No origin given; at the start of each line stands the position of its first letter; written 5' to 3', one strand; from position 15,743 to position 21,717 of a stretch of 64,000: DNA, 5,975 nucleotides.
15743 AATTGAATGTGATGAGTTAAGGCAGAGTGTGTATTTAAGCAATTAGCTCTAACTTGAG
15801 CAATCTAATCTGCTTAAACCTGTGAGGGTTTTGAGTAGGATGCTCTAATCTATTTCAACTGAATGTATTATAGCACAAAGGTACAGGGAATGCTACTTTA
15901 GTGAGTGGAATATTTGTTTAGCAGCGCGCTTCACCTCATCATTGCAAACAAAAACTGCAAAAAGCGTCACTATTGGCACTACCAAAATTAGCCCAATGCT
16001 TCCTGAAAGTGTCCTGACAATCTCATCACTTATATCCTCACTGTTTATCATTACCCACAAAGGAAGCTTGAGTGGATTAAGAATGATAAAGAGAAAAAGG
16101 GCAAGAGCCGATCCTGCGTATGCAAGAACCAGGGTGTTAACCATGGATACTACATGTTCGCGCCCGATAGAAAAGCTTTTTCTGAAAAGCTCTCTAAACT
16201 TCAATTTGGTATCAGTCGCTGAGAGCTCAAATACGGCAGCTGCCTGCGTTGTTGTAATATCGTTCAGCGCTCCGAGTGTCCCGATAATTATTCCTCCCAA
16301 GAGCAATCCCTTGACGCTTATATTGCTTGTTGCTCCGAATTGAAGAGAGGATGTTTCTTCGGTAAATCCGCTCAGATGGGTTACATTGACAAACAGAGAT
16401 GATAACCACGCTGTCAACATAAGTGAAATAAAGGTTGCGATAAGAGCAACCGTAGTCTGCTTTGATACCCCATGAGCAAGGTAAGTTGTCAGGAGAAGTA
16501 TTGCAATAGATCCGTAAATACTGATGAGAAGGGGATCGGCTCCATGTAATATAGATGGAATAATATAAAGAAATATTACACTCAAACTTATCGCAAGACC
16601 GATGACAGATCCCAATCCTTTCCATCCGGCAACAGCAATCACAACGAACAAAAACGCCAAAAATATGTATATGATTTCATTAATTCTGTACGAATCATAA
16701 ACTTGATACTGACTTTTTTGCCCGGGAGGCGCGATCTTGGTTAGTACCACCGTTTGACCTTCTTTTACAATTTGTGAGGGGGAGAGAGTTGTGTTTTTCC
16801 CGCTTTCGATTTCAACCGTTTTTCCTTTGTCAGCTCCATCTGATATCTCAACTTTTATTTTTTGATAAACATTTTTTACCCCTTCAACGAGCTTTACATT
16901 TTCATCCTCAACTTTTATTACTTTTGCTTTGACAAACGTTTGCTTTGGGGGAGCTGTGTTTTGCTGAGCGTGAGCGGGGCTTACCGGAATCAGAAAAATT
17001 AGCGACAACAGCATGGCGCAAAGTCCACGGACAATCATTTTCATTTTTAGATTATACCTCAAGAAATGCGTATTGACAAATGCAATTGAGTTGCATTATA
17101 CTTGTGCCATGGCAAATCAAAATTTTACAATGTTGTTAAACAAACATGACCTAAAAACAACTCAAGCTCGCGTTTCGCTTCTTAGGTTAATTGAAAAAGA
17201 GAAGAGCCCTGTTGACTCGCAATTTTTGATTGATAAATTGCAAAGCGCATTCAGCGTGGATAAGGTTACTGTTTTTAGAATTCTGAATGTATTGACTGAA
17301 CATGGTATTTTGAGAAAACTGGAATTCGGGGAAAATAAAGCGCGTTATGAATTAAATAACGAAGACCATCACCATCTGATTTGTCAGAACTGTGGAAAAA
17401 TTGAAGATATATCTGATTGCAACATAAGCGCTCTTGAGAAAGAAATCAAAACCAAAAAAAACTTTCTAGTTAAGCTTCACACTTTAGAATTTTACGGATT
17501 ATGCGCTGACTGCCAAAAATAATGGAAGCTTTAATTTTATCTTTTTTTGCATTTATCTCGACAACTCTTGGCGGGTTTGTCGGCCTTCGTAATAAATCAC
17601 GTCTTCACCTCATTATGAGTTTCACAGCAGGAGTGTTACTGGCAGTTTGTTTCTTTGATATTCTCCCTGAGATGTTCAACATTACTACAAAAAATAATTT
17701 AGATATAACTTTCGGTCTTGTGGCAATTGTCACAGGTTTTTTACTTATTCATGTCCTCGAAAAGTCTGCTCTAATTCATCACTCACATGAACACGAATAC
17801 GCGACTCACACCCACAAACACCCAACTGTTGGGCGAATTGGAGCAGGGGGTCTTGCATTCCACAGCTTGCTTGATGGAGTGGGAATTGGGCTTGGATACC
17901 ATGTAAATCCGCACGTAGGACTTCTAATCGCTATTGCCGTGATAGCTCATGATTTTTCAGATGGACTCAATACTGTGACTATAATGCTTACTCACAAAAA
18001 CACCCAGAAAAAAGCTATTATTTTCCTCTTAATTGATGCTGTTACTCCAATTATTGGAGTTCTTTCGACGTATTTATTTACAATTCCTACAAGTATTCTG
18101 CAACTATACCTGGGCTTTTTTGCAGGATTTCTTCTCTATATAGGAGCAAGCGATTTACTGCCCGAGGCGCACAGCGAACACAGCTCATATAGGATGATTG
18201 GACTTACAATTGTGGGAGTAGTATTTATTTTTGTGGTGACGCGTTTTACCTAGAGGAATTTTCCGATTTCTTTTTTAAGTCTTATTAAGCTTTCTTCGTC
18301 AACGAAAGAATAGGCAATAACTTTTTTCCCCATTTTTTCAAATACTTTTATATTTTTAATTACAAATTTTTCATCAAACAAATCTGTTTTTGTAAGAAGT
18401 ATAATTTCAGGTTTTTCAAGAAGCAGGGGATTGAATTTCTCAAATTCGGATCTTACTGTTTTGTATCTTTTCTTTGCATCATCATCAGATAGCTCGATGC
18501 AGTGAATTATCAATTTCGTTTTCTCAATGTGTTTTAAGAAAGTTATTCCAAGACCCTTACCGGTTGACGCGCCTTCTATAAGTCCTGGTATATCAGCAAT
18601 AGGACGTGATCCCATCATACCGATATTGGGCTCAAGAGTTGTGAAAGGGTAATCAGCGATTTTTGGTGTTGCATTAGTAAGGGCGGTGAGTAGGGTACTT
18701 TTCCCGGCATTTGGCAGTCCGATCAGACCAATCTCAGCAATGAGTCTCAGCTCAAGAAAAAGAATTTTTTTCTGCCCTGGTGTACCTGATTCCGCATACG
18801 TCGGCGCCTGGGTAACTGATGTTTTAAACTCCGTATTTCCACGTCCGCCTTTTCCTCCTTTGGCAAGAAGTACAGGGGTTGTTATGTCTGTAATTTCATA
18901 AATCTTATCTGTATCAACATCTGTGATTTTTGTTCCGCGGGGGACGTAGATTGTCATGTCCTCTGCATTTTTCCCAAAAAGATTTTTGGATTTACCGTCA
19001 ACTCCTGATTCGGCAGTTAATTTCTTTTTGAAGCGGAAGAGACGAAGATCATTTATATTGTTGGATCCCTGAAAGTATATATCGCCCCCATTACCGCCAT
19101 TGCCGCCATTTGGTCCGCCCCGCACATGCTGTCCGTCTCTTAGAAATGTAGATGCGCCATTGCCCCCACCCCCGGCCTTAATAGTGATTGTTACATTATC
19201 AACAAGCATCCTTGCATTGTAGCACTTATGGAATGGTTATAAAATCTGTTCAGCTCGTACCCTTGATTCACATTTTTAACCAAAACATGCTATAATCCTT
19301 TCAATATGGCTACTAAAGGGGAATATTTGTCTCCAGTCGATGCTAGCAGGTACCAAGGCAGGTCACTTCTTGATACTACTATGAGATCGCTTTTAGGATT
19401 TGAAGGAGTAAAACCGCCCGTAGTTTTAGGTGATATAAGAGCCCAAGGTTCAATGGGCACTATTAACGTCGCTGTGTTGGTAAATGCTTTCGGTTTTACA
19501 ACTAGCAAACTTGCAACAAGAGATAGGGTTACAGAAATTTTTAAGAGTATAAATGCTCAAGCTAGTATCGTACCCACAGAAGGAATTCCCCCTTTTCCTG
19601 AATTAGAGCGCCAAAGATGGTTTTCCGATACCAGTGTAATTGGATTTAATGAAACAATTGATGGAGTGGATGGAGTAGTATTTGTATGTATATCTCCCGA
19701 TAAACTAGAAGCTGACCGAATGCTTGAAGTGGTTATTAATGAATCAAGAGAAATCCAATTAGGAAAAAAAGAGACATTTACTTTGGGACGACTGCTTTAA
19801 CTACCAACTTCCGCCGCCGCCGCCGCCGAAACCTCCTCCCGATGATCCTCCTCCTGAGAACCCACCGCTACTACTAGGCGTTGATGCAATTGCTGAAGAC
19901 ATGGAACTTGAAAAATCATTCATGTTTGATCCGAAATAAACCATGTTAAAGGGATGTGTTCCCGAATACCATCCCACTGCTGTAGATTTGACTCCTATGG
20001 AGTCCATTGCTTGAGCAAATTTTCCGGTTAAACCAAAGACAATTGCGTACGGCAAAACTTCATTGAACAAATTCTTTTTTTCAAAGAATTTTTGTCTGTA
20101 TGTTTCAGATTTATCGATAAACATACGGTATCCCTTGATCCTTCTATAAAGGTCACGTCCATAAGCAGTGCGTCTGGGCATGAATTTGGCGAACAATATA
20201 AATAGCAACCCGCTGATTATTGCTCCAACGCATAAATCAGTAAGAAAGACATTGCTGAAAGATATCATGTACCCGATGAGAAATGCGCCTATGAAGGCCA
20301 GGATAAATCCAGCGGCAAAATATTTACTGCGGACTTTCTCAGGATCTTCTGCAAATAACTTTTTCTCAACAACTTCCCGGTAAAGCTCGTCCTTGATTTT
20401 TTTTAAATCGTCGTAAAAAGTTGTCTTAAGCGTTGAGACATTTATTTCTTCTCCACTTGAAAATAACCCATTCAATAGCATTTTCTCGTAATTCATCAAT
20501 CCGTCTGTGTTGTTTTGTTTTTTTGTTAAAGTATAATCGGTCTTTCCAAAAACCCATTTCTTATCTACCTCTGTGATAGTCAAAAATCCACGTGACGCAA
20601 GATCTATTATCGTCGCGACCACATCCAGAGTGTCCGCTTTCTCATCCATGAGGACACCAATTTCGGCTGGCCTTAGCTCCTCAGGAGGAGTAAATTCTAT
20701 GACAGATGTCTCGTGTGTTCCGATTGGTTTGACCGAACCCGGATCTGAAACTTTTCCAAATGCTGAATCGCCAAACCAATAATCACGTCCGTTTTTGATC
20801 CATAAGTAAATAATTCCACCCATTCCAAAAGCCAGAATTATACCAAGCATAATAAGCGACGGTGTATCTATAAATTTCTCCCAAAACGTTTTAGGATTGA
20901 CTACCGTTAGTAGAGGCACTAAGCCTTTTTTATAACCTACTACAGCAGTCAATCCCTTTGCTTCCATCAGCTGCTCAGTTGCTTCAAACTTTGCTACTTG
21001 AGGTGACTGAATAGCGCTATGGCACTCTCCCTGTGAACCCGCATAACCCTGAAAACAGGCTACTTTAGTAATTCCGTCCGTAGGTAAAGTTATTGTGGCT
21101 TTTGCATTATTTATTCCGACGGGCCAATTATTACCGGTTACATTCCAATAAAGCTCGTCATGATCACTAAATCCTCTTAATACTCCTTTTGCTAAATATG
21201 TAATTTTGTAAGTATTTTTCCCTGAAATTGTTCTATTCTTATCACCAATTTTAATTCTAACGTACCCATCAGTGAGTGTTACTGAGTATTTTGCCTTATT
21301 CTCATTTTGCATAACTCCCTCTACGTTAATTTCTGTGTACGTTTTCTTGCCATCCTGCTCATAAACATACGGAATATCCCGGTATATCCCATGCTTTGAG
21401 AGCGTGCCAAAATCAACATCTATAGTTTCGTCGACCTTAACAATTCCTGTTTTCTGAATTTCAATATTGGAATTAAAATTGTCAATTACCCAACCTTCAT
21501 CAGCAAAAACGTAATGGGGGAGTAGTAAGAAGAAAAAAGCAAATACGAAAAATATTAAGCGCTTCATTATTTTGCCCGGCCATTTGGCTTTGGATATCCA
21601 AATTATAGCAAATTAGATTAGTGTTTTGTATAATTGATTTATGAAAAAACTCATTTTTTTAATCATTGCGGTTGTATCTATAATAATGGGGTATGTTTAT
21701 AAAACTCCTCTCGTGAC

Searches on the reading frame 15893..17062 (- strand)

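Call 6: search_protein_families(library=pfam, proteins=[window:15893-17062:-], max_evalue=0.001)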
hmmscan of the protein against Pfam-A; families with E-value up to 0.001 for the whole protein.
window:15893-17062:- (389 aa): 1 family
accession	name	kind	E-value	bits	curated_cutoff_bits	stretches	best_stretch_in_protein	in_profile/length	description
PF07907.16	YibE_F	-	2.5e-66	224.1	27.2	1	131-370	2-240/241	YibE/F-like protein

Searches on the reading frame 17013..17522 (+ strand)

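Call 6: search_protein_families(library=pfam, proteins=[window:17013-17522:+], max_evalue=0.001)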
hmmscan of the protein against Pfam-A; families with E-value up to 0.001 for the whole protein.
window:17013-17522:+ (169 aa): 1 family
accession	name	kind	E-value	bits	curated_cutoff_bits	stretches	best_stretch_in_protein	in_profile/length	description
PF01475.25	FUR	-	1.1e-25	90.6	23.1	1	45-161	2-121/121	Ferric uptake regulator family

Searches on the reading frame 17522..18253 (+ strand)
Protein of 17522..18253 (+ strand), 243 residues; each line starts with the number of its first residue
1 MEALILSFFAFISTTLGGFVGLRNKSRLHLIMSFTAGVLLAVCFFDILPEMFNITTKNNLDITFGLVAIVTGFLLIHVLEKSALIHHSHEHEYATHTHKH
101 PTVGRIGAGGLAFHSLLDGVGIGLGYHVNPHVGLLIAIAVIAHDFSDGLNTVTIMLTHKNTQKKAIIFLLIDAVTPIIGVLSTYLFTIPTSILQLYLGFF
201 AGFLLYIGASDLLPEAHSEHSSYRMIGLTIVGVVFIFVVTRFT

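Call 6: search_protein_families(library=pfam, proteins=[window:17522-18253:+], max_evalue=0.001)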
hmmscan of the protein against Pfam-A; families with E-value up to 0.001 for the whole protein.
window:17522-18253:+ (243 aa): 1 family
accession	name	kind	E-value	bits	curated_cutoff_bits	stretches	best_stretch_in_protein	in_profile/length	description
PF02535.28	Zip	-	1.6e-20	74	35.1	2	87-234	161-317/323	ZIP Zinc transporter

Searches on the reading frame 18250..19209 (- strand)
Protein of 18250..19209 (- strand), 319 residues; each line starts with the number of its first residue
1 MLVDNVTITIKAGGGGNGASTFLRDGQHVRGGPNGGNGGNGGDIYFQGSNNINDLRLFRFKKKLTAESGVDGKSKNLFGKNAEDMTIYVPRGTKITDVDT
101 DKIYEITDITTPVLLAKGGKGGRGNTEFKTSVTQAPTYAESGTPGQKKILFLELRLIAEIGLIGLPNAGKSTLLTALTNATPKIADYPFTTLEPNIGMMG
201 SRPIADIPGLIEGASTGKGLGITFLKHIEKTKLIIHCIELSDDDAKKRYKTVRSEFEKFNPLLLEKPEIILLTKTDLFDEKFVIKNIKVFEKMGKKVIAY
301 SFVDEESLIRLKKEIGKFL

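Call 6: search_protein_families(library=pfam, proteins=[window:18250-19209:-], max_evalue=0.001)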
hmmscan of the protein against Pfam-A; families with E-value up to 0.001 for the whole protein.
window:18250-19209:- (319 aa): 3 families
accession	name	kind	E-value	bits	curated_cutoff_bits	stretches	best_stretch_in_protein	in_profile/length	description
PF01018.28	GTP1_OBG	-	1.2e-47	161.9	27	1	3-156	1-155/155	GTP1/OBG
PF01926.29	MMR_HSR1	-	5.5e-23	81.7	21.9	1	159-274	1-113/113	50S ribosome-binding GTPase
PF02421.24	FeoB_N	-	5.7e-09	36.1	27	1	159-314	2-155/156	Ferrous iron transport protein B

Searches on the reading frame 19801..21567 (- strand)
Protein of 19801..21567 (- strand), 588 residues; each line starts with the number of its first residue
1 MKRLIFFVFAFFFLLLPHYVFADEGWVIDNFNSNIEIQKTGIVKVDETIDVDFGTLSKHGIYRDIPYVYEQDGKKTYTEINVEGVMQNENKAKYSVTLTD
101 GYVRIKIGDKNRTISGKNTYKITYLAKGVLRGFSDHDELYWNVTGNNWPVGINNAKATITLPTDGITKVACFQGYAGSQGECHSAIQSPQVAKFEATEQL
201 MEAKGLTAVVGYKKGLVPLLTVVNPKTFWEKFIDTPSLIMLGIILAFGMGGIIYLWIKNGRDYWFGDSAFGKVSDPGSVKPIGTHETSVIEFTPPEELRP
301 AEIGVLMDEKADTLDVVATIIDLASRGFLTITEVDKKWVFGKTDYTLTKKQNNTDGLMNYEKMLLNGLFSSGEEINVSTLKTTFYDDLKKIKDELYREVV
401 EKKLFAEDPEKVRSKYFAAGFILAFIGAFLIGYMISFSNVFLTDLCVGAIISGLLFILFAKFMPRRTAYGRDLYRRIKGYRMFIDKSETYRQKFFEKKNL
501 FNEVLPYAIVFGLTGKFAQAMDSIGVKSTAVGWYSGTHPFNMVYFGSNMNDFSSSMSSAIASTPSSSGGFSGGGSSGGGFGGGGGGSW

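Call 21: search_protein_families(library=pfam, proteins=[window:19801-21567:-], max_evalue=0.001)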
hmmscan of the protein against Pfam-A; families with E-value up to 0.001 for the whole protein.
window:19801-21567:- (588 aa): 2 families
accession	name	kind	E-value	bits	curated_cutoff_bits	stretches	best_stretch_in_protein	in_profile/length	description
PF20990.2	DUF2207_C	-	9e-40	137.4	33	1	292-521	6-247/247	Predicted membrane protein (DUF2207) C-terminal domain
PF09972.14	DUF2207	-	6.9e-30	104.9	24.4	1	28-168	2-131/172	Predicted membrane protein (DUF2207) N-terminal domain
